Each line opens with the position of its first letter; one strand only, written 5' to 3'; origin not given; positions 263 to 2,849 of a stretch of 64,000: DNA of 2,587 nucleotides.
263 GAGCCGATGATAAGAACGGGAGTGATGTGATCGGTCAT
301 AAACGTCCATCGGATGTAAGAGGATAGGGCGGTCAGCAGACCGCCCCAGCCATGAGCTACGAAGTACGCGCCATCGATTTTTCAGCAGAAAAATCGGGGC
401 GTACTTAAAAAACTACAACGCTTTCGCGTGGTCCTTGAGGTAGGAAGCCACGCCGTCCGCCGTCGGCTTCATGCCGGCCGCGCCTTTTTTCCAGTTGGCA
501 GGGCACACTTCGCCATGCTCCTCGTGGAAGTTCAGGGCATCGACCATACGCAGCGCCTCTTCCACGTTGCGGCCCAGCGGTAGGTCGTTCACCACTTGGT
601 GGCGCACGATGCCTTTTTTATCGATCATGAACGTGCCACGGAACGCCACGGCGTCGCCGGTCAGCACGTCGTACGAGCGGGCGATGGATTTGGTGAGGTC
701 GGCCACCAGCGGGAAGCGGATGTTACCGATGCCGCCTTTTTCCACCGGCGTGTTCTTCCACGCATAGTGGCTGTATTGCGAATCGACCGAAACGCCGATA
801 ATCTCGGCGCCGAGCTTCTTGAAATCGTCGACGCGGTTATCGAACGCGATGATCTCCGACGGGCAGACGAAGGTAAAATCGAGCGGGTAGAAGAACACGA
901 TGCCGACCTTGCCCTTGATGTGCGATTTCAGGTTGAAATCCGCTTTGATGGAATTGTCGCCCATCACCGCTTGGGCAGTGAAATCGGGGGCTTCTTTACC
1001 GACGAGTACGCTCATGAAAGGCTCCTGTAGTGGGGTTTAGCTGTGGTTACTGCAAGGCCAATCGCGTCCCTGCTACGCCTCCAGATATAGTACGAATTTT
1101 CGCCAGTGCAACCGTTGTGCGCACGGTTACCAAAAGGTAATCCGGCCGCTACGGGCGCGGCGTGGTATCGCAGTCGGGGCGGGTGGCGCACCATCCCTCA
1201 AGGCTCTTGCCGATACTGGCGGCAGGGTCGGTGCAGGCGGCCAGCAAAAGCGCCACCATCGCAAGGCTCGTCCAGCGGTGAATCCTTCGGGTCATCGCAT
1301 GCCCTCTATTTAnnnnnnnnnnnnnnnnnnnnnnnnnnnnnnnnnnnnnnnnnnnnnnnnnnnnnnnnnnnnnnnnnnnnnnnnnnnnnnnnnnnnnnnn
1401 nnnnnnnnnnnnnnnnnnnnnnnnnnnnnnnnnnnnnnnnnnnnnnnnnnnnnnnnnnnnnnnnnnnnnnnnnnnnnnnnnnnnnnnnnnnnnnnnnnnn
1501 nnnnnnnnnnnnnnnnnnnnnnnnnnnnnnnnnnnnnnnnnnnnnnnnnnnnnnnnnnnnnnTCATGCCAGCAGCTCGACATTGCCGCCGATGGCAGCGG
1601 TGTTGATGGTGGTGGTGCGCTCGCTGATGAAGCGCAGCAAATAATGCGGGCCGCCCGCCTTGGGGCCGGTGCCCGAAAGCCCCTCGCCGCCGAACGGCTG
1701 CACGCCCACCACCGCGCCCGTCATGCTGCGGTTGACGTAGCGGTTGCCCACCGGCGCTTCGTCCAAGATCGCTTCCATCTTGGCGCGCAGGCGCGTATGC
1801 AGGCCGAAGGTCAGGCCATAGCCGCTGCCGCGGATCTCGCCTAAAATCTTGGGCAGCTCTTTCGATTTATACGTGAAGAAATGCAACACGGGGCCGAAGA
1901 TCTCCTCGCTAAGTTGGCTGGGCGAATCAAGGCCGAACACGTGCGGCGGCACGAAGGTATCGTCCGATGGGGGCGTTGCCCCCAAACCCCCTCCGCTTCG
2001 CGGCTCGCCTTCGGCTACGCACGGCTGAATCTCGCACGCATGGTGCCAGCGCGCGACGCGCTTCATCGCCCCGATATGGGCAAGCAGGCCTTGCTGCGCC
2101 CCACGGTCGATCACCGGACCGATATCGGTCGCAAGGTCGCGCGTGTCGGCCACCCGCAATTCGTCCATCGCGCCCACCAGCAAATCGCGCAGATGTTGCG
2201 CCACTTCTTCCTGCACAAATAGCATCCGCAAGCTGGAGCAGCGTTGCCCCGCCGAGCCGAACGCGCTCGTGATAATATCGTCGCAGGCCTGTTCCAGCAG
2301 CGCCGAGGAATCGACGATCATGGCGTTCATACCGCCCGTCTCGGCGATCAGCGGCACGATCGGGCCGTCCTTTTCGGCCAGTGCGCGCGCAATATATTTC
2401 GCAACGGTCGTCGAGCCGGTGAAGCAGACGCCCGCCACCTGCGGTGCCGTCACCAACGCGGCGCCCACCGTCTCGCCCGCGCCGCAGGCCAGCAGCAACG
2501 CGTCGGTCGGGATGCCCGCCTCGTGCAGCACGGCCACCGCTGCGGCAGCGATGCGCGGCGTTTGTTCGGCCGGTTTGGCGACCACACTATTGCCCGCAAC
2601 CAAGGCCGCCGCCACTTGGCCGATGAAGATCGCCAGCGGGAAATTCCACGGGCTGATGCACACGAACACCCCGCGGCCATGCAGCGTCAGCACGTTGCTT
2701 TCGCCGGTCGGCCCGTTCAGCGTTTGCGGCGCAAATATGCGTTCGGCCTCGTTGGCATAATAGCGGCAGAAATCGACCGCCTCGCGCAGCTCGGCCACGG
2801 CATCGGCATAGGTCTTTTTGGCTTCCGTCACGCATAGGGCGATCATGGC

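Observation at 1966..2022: Same element in-frame in the putA aldehyde-dehydrogenase domain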

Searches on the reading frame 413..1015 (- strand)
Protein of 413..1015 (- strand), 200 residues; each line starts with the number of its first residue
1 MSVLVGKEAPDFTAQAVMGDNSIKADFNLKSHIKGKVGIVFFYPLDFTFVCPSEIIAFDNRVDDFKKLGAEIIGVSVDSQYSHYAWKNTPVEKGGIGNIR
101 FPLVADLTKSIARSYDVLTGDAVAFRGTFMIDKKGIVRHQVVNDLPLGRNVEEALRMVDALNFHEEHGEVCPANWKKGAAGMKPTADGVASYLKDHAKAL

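Call 43: search_protein_families(library=pfam, proteins=[window:413-1015:-])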
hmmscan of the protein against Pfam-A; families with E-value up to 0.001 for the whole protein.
window:413-1015:- (200 aa): 3 families
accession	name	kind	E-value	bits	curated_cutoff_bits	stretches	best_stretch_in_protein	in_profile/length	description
PF00578.27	AhpC-TSA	-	5.7e-35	120.4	26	1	5-139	1-123/124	AhpC/TSA family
PF08534.16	Redoxin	-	2.9e-16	60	26.6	1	5-148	2-139/148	Redoxin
PF10417.14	1-cysPrx_C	-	2.4e-11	43.9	21.1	1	160-194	1-40/41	C-terminal domain of 1-Cys peroxiredoxin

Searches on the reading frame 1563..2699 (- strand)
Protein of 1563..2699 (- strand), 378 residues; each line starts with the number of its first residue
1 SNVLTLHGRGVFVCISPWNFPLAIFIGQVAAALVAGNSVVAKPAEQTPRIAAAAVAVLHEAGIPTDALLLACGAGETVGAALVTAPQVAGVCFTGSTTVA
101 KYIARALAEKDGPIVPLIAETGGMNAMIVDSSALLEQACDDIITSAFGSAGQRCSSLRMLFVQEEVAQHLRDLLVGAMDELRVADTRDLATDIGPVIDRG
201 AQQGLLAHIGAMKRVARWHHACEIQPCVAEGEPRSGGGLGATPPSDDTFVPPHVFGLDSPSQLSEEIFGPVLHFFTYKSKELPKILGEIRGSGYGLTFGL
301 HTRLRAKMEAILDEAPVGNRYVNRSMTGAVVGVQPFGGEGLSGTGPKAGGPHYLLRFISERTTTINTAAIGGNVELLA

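Call 40: search_solved_structures(query=window:1563-2699:-, show_alignments=2, max_evalue=1e-30)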
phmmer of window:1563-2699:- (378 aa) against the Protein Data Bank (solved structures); distinct sequences matched with E-value up to 1e-30: 77 (the best 60 are shown).
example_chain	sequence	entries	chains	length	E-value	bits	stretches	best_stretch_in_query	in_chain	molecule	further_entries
3haz_A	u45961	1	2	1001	4.8e-137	460.1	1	1-378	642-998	Proline dehydrogenase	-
4q73_A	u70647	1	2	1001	6.9e-136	456.3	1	1-378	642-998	Proline dehydrogenase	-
4q72_A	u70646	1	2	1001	6.9e-136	456.3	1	1-378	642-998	Proline dehydrogenase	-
6bsn_A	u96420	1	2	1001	1e-135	455.8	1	1-378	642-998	Bifunctional protein PutA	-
4q71_A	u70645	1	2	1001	1e-135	455.7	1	1-378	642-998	Proline dehydrogenase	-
5kf6_A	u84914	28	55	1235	1.3e-104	353.4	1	9-359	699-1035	Bifunctional protein PutA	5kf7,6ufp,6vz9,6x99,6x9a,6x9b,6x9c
9c35_A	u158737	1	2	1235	1.2e-103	350.2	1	9-359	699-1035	Bifunctional protein PutA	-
9c8c_A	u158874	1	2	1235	2.8e-103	349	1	9-359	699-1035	Bifunctional protein PutA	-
9c34_A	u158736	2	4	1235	3e-103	348.9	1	9-359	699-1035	Bifunctional protein PutA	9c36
5ur2_A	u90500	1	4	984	4.1e-58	200.4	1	8-369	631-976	Bifunctional protein PutA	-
3qan_A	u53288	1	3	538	4.4e-56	193.7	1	9-363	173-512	1-pyrroline-5-carboxylate dehydrogenase 1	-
1uzb_A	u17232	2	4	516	7.5e-53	183.1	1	10-360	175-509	1-PYRROLINE-5-CARBOXYLATE DEHYDROGENASE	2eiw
3rjl_A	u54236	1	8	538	2.9e-52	181.2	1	9-362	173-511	1-pyrroline-5-carboxylate dehydrogenase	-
2bhp_A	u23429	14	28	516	4.2e-52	180.6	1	10-360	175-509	1-PYRROLINE-5-CARBOXYLATE DEHYDROGENASE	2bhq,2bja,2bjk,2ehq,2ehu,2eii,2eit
7na0_A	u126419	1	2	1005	7.3e-52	179.8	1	8-369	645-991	Bifunctional protein PutA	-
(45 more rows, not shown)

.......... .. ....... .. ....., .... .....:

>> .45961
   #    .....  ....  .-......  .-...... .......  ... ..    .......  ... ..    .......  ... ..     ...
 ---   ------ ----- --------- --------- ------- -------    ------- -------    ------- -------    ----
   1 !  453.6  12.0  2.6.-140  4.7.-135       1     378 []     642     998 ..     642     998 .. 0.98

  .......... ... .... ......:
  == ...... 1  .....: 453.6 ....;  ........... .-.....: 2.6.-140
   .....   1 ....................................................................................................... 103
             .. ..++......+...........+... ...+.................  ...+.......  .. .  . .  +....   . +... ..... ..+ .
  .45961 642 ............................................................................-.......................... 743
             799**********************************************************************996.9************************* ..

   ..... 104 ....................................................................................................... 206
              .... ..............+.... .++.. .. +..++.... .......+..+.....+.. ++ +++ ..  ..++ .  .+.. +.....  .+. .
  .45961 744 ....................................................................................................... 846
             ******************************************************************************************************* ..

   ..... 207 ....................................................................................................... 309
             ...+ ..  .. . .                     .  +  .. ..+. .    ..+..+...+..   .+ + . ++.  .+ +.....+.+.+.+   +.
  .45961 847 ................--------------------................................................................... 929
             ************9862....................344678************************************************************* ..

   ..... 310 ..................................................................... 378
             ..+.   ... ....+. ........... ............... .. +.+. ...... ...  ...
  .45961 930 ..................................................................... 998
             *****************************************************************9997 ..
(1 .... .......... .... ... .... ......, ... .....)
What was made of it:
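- On RPE-like intragenic palindromic repeats (Rickettsia palindromic elements): 3HAZ shows a gap at G862/P863 (call 40).
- On PutA (host protein): 3HAZ matches at E=4.8e-137 (call 40).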
